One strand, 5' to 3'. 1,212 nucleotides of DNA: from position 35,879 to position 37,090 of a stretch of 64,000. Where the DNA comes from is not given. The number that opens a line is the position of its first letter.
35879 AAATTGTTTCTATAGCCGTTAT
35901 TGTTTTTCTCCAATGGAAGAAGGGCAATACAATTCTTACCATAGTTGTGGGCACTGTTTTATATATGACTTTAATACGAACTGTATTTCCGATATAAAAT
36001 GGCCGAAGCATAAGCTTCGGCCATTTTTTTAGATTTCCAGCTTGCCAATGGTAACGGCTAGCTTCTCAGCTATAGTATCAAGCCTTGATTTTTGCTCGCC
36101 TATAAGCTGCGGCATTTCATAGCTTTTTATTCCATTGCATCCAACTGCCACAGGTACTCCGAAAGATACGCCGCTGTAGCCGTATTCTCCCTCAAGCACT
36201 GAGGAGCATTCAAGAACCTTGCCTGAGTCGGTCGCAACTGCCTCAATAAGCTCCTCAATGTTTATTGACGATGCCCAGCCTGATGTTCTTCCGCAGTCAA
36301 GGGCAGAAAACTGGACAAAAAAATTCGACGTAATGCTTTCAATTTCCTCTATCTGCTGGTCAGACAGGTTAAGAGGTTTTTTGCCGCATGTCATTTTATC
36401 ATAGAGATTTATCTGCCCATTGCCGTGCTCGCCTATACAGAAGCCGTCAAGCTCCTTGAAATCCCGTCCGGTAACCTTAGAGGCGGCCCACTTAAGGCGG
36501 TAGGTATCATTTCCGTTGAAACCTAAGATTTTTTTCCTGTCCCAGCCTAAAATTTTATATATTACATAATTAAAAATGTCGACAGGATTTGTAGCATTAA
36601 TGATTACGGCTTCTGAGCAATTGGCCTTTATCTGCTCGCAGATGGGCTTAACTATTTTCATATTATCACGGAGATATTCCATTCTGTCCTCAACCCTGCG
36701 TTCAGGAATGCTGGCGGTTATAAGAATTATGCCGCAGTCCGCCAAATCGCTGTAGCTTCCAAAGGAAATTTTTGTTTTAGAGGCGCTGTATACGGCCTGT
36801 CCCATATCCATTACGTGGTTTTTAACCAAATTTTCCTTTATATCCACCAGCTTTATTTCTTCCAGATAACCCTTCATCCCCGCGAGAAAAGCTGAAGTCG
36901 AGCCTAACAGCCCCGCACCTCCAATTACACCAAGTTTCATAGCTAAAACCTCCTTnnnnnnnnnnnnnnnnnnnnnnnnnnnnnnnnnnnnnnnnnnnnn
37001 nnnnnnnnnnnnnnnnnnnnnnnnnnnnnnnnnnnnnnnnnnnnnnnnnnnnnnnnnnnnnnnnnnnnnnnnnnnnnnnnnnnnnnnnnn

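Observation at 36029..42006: ssnA-ygfK appears to continue into a nucleotidyltransferase and a lactate/malate-dehydrogenase-family gene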

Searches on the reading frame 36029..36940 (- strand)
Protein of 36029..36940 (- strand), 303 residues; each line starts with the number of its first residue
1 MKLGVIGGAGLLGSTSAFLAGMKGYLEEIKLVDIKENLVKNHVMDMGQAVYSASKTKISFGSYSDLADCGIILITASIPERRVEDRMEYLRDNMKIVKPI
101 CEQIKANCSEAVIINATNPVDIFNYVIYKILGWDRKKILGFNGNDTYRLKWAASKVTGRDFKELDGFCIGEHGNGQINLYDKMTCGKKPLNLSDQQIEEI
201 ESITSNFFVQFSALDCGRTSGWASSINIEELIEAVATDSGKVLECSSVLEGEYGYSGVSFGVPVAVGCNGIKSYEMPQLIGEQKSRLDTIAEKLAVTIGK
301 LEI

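Call 6: search_protein_families(library=pfam, proteins=[window:36029-36940:-])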
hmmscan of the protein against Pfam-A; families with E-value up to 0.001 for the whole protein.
window:36029-36940:- (303 aa): 3 families
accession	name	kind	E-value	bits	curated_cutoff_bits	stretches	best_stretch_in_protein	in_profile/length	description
PF00056.29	Ldh_1_N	-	3.6e-28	98.8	27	1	1-140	1-141/141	lactate/malate dehydrogenase, NAD binding domain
PF02866.23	Ldh_1_C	-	1.5e-05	25.5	22.6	1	145-298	4-167/174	lactate/malate dehydrogenase, alpha/beta C-terminal domain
PF02056.22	Glyco_hydro_4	-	0.00075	19.6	23.2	0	94-140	121-165/183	Family 4 glycosyl hydrolase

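Call 7: search_protein_families(library=ncbifam, proteins=[window:36029-36940:-])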
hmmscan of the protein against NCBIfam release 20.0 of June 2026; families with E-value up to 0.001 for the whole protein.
window:36029-36940:- (303 aa): 6 families
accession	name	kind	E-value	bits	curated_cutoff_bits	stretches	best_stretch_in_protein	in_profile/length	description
NF004863.0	PRK06223.1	subfamily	1.6e-53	181.9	283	1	2-299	5-305/313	malate dehydrogenase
TIGR01771.1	L-LDH-NAD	equivalog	3.8e-53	180.8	303.55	1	8-294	3-297/299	L-lactate dehydrogenase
NF000824.0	PRK00066.1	subfamily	2.4e-47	161.8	339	1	5-298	10-311/316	L-lactate dehydrogenase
NF041314.1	Malate_DH_Halo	equivalog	1.3e-46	159.2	550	1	2-297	3-299/304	malate dehydrogenase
TIGR01763.1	MalateDH_bact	equivalog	4e-37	128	351.85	1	1-293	2-297/305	malate dehydrogenase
TIGR01772.1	MDH_euk_gproteo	equivalog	6.5e-10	38.8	273.05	1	2-294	1-300/313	malate dehydrogenase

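Call 24: find_homologous_proteins(query=window:36029-36940:-, max_evalue=1e-10)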
Query window:36029-36940:- (303 aa): 188 proteins with E <= 1e-10 among 1991 candidates; the best 120 are listed.
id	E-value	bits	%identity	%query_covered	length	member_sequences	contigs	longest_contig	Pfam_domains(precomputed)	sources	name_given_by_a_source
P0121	2.4e-197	672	100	100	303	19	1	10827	PF00056.30,PF02866.24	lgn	-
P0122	1.1e-180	617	91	100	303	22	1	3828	PF00056.30,PF02866.24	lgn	-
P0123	4.2e-156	537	77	100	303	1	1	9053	PF00056.30,PF02866.24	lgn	-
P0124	1.3e-154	532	76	95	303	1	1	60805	PF00056.30,PF02866.24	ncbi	-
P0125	1.6e-154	532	75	100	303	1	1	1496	PF00056.30,PF02866.24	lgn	-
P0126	6.8e-154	530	76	95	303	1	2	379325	PF00056.30,PF02866.24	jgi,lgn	-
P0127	7.3e-154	529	76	95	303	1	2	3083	PF00056.30,PF02866.24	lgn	-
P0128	9.8e-154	529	76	95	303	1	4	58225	PF00056.30,PF02866.24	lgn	-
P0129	2.8e-152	524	74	100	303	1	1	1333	PF00056.30,PF02866.24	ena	-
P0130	2.3e-151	521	74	96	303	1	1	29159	PF00056.30,PF02866.24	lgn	-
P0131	3.9e-151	520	75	100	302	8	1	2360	PF00056.30,PF02866.24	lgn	-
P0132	5.2e-151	520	73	95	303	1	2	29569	PF00056.30,PF02866.24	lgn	-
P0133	3.7e-150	517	76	100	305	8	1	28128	PF00056.30,PF02866.24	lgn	-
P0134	1.5e-149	515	73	95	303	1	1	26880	PF00056.30,PF02866.24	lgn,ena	-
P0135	1.9e-149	515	74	95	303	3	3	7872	PF00056.30,PF02866.24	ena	-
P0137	1.1e-148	512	72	99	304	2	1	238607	PF00056.30,PF02866.24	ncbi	-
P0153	1.1e-144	499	71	94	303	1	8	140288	PF00056.30,PF02866.24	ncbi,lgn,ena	-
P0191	1.1e-93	332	51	97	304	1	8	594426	PF00056.30,PF02866.24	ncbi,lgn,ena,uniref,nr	ncbi:malate dehydrogenase [Lachnospiraceae bacterium PF1-21]|uniref:L-lactate dehydrogenase n=1 Tax=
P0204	3.3e-89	317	49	97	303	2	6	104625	PF00056.30,PF02866.24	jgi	jgi:malate dehydrogenase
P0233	2.1e-79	285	45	100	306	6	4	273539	PF00056.30,PF02866.24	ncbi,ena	-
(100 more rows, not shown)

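Call 25: find_encoding_contigs(protein=P0126, flank=8000, max_places=2)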
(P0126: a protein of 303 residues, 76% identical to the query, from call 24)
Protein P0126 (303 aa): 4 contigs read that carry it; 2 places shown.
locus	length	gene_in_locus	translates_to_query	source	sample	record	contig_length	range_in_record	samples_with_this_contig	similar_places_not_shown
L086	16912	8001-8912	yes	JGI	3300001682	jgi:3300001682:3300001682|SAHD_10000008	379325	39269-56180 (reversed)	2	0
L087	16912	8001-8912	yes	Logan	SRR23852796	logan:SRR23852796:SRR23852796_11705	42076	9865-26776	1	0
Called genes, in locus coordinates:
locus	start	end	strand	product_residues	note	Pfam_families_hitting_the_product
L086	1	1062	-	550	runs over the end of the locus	PF06050:HGD-D, PF01869:BcrAD_BadFG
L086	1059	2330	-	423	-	PF06050:HGD-D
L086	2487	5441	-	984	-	PF00890:FAD_binding_2 (faint), PF14691:Fer4_20, PF01946:Thi4 (faint), PF00070:Pyr_redox (faint), PF01494:FAD_binding_3 (weak), PF07992:Pyr_redox_2, PF13450:NAD_binding_8, PF13738:Pyr_redox_3 (weak), +2 more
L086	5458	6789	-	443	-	PF01979:Amidohydro_1, PF07969:Amidohydro_3 (weak)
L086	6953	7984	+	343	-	PF01212:Beta_elim_lyase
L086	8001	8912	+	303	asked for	PF00056:Ldh_1_N, PF02866:Ldh_1_C (weak)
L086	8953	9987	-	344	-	PF00586:AIRS, PF02769:AIRS_C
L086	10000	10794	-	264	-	-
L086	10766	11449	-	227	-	PF19842:YqeC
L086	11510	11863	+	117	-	PF00126:HTH_1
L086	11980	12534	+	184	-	PF04545:Sigma70_r4 (weak), PF08281:Sigma70_r4_2 (weak)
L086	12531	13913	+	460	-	PF13786:DUF4179 (faint)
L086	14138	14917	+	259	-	PF23441:SDR, PF00106:adh_short, PF08659:KR, PF13561:adh_short_C2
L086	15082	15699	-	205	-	PF00440:TetR_N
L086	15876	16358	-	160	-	PF00111:Fer2 (weak), PF01799:Fer2_2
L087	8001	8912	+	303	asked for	PF00056:Ldh_1_N, PF02866:Ldh_1_C (weak)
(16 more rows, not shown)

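Call 26: find_encoding_contigs(protein=P0137, flank=8000, max_places=2)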
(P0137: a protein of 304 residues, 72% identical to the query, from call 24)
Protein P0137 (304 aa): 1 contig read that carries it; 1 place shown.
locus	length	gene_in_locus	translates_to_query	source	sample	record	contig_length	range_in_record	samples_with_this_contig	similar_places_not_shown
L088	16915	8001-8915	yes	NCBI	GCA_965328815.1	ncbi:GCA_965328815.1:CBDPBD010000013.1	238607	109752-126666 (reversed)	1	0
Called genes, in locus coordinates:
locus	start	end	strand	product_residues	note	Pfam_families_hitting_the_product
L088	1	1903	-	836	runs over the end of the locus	PF00144:Beta-lactamase (faint), PF00768:Peptidase_S11, PF02113:Peptidase_S13 (faint), PF13354:Beta-lactamase2, PF00768:Peptidase_S11, PF13354:Beta-lactamase2, PF07833:Cu_amine_oxidN1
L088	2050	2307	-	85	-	PF12116:SpoIIID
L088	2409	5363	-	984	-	PF14691:Fer4_20, PF00070:Pyr_redox (faint), PF00890:FAD_binding_2 (faint), PF01494:FAD_binding_3 (weak), PF07992:Pyr_redox_2, PF13450:NAD_binding_8, PF13738:Pyr_redox_3 (weak)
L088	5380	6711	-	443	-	PF22039:HUTI_composite_bact (weak), PF01979:Amidohydro_1, PF07969:Amidohydro_3 (weak)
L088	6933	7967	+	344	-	PF01212:Beta_elim_lyase, PF00266:Aminotran_5 (weak)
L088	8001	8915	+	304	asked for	PF00056:Ldh_1_N, PF02866:Ldh_1_C (weak)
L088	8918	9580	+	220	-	PF19700:DUF6198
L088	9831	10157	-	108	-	PF05437:AzlD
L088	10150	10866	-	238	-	PF03591:AzlC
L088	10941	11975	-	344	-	PF00586:AIRS, PF02769:AIRS_C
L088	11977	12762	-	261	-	-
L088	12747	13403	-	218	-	PF19842:YqeC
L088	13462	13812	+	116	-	PF00126:HTH_1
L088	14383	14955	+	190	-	PF01558:POR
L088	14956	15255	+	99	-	PF12838:Fer4_7 (faint), PF13187:Fer4_9 (faint), PF25160:LdpA_Fe-S-bd (faint), PF12797:Fer4_2 (faint), PF12837:Fer4_6 (faint), PF14697:Fer4_21 (weak), PF00037:Fer4 (weak)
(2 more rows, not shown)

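Call 27: find_encoding_contigs(protein=P0153, flank=8000, max_places=2)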
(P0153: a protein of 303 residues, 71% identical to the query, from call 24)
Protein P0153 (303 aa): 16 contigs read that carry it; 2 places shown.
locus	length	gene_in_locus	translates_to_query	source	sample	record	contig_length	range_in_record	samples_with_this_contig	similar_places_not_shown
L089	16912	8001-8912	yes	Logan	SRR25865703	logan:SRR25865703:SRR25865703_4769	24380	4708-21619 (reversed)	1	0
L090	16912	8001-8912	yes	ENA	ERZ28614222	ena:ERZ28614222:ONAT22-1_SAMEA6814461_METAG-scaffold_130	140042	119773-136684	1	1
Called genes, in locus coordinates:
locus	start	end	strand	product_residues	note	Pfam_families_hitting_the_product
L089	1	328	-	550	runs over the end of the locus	PF06050:HGD-D, PF01869:BcrAD_BadFG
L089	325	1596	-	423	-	PF06050:HGD-D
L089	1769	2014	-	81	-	-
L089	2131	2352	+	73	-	-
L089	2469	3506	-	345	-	PF00155:Aminotran_1_2 (weak), PF01212:Beta_elim_lyase, PF00266:Aminotran_5 (weak)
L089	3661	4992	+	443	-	PF01979:Amidohydro_1, PF07969:Amidohydro_3 (faint)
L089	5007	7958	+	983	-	PF14691:Fer4_20, PF00070:Pyr_redox (faint), PF00890:FAD_binding_2 (faint), PF07992:Pyr_redox_2, PF13450:NAD_binding_8, PF13738:Pyr_redox_3 (weak)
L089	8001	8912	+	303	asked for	PF00056:Ldh_1_N, PF02866:Ldh_1_C (weak)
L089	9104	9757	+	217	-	-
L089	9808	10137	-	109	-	PF05437:AzlD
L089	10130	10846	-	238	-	PF03591:AzlC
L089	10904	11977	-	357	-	PF00586:AIRS, PF02769:AIRS_C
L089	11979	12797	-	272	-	-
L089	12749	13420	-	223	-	PF19842:YqeC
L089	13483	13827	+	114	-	PF00126:HTH_1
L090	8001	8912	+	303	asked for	PF00056:Ldh_1_N, PF02866:Ldh_1_C (weak)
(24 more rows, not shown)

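Call 28: find_encoding_contigs(protein=P0191, flank=8000, max_places=1)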
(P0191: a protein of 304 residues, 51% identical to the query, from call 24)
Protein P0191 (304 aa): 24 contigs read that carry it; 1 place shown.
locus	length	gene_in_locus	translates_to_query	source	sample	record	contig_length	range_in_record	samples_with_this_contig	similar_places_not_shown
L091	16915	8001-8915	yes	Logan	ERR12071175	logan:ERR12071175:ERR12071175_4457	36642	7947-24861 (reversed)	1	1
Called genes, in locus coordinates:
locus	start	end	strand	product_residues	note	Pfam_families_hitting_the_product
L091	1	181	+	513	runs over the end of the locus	PF02463:SMC_N (faint), PF00005:ABC_tran, PF13304:AAA_21 (faint), PF00005:ABC_tran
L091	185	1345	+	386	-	PF02653:BPD_transp_2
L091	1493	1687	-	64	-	-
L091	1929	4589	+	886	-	PF00690:Cation_ATPase_N, PF00122:E1-E2_ATPase, PF00702:Hydrolase, PF13246:Cation_ATPase, PF12710:HAD (faint), PF08282:Hydrolase_3 (faint), PF00689:Cation_ATPase_C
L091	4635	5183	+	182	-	PF04011:LemA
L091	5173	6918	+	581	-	PF09972:DUF2207, PF20990:DUF2207_C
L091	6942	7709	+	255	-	PF09339:HTH_IclR (weak), PF01614:IclR_C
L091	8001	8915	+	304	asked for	PF00056:Ldh_1_N, PF02866:Ldh_1_C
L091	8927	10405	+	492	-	PF02652:Lactate_perm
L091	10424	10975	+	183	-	PF01558:POR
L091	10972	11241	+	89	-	PF00037:Fer4, PF12797:Fer4_2 (weak), PF12837:Fer4_6 (weak), PF13237:Fer4_10, PF14697:Fer4_21, PF12838:Fer4_7, PF13187:Fer4_9 (weak), PF00037:Fer4, +5 more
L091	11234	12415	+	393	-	PF01855:POR_N, PF02780:Transketolase_C (weak), PF17147:PFOR_II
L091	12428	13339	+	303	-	PF02775:TPP_enzyme_C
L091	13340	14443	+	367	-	PF00871:Acetate_kinase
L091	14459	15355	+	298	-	PF01515:PTA_PTB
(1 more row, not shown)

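Call 29: find_encoding_contigs(protein=P0204, flank=8000, max_places=1)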
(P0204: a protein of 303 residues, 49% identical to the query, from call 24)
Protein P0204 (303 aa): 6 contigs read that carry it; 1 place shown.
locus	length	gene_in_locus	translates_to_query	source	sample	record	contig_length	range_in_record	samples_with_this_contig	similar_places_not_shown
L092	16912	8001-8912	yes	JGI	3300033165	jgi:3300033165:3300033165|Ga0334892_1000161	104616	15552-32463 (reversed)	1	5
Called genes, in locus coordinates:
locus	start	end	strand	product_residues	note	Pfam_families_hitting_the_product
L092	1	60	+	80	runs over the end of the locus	PF04023:FeoA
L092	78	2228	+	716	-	PF01926:MMR_HSR1, PF02421:FeoB_N, PF17910:FeoB_Cyto, PF07670:Gate, PF07664:FeoB_C, PF07670:Gate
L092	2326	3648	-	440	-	PF14501:HATPase_c_5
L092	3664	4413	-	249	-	PF00072:Response_reg, PF04397:LytTR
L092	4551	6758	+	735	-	PF13306:LRR_5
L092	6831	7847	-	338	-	PF00977:His_biosynth (faint), PF01180:DHO_dh (faint), PF05690:ThiG (faint), PF00478:IMPDH, PF01070:FMN_dh, PF01645:Glu_synthase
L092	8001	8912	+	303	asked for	PF00056:Ldh_1_N, PF02866:Ldh_1_C (weak)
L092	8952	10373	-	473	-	-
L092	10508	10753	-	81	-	-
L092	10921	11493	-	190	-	-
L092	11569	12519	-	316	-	PF00892:EamA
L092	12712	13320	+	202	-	PF01381:HTH_3, PF12844:HTH_19, PF13443:HTH_26 (weak), PF13560:HTH_31 (weak), PF07883:Cupin_2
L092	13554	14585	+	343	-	PF01244:Peptidase_M19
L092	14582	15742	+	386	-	PF05684:DUF819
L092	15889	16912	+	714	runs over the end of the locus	PF02129:Peptidase_S15, PF00326:Peptidase_S9 (faint), PF00561:Abhydrolase_1 (weak), PF08530:PepX_C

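Call 30: find_encoding_contigs(protein=P0233, flank=8000, max_places=1)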
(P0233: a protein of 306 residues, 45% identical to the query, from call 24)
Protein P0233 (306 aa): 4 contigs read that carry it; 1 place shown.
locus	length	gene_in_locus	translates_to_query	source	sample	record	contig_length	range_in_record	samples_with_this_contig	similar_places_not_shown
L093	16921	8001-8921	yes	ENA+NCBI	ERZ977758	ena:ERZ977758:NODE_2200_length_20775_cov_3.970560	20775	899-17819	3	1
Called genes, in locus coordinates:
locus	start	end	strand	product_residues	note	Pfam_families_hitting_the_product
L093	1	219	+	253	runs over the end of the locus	-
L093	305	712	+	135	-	-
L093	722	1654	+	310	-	-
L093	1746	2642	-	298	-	PF01515:PTA_PTB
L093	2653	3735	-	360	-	PF00871:Acetate_kinase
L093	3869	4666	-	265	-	PF09339:HTH_IclR, PF01614:IclR_C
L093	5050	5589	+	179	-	PF01558:POR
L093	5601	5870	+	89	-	PF25160:LdpA_Fe-S-bd (faint), PF12797:Fer4_2 (weak), PF00037:Fer4, PF12837:Fer4_6 (weak), PF13237:Fer4_10, PF14697:Fer4_21, PF12838:Fer4_7 (weak), PF13187:Fer4_9 (weak), +2 more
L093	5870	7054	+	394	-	PF01855:POR_N, PF02780:Transketolase_C, PF17147:PFOR_II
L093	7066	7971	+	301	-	PF02775:TPP_enzyme_C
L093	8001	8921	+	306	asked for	PF00056:Ldh_1_N, PF02866:Ldh_1_C (weak)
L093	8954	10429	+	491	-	PF02652:Lactate_perm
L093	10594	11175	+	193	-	PF12464:Mac (weak), PF25084:LbH_EIF2B (faint), PF25087:GMPPB_C (faint), PF00132:Hexapep, PF14602:Hexapep_2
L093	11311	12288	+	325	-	PF03881:Fructosamin_kin, PF01636:APH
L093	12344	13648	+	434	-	PF14751:DUF4474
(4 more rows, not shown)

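Call 37: find_related_loci(query=A2, collection=metagenome_contigs, flank=8000)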
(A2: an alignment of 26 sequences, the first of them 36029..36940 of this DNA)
Query A2 (303 aa) in metagenome_contigs; peptide patterns used: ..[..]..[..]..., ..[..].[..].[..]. (x = any residue, [..] = any of these).
587 stretches matched a pattern; 71 encode a relative of the query (tblastn E <= 1e-3); 71 distinct loci.
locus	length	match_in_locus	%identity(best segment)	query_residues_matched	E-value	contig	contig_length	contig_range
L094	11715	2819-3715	74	1-299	5e-156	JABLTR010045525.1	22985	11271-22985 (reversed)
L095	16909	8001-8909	74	1-303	8e-153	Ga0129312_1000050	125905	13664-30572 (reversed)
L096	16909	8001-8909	73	1-303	7e-151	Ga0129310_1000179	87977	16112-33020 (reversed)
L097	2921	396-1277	72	1-294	4e-154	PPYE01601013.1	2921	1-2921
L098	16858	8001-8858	70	14-299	2e-141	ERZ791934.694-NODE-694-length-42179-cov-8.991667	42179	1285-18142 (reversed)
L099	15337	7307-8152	70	14-294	5e-140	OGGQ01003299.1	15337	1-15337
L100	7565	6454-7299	70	14-294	6e-139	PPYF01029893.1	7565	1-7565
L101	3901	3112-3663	100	1-184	2e-124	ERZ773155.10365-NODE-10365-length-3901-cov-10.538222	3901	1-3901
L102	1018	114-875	62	14-294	7e-130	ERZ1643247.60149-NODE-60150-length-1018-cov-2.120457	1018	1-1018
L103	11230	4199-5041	53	14-294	8e-105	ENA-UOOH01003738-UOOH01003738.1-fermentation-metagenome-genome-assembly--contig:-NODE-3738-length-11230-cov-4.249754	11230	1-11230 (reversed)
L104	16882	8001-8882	49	1-294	6e-95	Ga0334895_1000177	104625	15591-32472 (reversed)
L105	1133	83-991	47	1-303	3e-103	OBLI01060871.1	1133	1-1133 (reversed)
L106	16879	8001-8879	50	1-293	2e-94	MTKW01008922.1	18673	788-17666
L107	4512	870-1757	47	1-295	1e-92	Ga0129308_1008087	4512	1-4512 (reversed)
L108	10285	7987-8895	45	1-303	1e-89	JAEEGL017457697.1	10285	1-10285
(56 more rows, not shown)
